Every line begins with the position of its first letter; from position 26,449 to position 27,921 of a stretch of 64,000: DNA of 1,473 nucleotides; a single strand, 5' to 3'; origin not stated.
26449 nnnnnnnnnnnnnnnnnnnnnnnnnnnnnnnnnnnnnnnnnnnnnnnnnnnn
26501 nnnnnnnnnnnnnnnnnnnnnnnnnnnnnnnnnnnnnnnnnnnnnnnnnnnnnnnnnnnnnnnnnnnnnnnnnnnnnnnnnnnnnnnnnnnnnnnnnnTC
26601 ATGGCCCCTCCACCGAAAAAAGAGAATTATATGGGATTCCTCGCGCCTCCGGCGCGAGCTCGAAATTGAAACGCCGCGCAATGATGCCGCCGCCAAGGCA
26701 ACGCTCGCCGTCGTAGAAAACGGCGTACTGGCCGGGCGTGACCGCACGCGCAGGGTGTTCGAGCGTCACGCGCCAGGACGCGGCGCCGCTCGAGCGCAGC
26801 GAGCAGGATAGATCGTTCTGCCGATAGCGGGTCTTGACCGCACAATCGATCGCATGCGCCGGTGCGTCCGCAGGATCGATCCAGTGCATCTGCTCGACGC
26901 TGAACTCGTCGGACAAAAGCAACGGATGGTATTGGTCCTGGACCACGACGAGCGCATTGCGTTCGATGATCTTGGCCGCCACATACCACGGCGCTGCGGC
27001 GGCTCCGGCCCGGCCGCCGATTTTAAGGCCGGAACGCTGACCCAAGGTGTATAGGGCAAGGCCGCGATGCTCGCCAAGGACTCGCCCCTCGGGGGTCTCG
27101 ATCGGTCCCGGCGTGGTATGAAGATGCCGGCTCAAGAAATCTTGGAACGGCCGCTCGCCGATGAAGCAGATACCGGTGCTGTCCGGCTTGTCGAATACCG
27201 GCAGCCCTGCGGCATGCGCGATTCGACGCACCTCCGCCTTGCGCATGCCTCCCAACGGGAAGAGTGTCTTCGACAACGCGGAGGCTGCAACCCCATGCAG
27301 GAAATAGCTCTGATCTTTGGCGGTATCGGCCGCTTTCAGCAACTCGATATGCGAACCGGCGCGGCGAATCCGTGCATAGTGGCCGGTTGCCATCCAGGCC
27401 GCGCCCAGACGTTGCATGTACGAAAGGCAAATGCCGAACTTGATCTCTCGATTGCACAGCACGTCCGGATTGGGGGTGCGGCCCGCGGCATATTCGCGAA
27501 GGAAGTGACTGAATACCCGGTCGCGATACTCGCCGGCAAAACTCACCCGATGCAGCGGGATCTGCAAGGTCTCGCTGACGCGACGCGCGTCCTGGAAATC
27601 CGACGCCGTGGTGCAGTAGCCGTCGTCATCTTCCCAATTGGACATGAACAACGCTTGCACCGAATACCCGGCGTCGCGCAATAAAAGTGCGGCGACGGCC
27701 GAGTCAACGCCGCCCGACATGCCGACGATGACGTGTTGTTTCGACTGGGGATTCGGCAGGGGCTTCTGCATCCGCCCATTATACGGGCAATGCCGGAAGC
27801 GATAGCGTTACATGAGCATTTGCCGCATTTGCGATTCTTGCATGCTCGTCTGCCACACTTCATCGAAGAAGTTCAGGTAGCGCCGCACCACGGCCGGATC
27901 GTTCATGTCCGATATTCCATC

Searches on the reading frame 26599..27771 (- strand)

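Call 72: search_protein_families(library=pfam, proteins=[window:26599-27771:-], max_evalue=0.00001)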
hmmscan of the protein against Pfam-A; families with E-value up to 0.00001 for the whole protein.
window:26599-27771:- (390 aa): 4 families
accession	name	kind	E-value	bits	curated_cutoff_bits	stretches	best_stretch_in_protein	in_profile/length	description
PF03054.22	tRNA_Me_trans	-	6e-73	245.3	20.6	1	13-205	2-201/202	tRNA methyl transferase HUP domain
PF20258.4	tRNA_Me_trans_C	-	1e-22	80.7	20.6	1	287-364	1-77/77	Aminomethyltransferase beta-barrel domain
PF20259.3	tRNA_Me_trans_M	-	5.4e-20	71.2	27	1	210-278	1-66/66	tRNA methyl transferase PRC-barrel domain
PF02540.23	NAD_synthase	-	5.1e-07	29.5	21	1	11-82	18-85/242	NAD synthase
